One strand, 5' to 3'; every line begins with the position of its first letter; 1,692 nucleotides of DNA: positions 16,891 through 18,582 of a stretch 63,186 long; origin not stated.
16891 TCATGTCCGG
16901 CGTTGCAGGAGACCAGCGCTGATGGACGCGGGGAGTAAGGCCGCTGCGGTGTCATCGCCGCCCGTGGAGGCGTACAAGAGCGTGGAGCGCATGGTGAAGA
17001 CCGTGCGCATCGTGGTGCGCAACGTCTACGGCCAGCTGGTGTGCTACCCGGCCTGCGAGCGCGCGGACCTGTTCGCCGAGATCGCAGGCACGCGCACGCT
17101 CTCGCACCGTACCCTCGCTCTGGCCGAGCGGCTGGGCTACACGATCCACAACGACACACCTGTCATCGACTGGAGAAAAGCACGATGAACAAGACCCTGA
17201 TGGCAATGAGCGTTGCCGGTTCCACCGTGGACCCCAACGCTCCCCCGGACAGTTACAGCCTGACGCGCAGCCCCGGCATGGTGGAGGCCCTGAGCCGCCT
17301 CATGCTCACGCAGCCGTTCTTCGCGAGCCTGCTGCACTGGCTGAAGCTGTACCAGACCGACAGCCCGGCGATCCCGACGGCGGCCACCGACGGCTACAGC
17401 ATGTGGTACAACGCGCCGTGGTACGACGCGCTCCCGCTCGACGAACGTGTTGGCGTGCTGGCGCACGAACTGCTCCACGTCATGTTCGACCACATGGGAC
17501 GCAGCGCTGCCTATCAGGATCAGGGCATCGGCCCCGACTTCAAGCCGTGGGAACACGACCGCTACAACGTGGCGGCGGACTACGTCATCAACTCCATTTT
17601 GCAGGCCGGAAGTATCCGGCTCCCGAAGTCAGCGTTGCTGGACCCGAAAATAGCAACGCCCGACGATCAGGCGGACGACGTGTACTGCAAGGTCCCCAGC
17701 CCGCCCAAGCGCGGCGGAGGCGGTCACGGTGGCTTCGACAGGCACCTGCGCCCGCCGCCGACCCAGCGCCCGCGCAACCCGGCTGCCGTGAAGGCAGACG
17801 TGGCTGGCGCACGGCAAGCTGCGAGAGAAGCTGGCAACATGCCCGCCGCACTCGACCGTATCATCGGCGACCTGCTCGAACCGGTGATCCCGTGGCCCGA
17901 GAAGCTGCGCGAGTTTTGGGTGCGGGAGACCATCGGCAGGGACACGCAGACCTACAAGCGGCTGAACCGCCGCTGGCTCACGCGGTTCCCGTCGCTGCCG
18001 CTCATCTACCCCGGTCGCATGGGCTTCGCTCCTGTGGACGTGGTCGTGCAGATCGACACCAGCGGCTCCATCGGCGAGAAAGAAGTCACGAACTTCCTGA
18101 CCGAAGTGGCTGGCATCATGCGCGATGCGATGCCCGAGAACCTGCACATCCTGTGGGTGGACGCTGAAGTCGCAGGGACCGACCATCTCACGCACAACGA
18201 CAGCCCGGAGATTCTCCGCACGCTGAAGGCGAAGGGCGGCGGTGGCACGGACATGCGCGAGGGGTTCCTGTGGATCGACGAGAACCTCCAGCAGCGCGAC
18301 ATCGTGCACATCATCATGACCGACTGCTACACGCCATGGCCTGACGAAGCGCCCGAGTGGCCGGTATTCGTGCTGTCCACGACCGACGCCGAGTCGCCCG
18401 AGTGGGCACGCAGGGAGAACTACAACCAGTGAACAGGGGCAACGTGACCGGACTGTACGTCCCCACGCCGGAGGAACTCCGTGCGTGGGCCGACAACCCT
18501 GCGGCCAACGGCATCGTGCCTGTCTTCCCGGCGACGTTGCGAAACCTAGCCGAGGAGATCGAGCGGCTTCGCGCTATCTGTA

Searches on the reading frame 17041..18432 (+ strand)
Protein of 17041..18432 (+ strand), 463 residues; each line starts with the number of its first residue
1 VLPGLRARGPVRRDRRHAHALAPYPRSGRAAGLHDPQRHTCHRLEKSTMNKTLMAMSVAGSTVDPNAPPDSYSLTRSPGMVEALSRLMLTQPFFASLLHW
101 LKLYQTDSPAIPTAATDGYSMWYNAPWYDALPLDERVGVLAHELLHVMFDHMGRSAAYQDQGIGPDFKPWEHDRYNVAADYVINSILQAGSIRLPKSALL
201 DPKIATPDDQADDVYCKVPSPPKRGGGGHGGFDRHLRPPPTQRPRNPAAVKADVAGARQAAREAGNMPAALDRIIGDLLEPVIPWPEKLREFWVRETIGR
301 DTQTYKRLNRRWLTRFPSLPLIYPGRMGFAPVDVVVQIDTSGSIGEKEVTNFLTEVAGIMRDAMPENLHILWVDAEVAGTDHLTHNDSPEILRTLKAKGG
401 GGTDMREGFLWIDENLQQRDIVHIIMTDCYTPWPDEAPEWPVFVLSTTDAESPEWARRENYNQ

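Call 8: search_protein_families(library=pfam, proteins=[window:17041-18432:+], max_evalue=0.01)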
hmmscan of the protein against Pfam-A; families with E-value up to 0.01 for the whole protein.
window:17041-18432:+ (463 aa): 3 families
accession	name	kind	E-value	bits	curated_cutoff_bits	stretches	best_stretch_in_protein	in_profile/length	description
PF13203.12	DUF2201_N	-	9.2e-37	127.5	23.2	1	81-315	7-259/271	Putative metallopeptidase domain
PF09967.15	DUF2201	-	1.1e-21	77.6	26.4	1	334-458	1-119/123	VWA-like domain (DUF2201)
PF05762.20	VWA_CoxE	-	0.00034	20.5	26.4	1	295-430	30-160/222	VWA domain containing CoxE-like protein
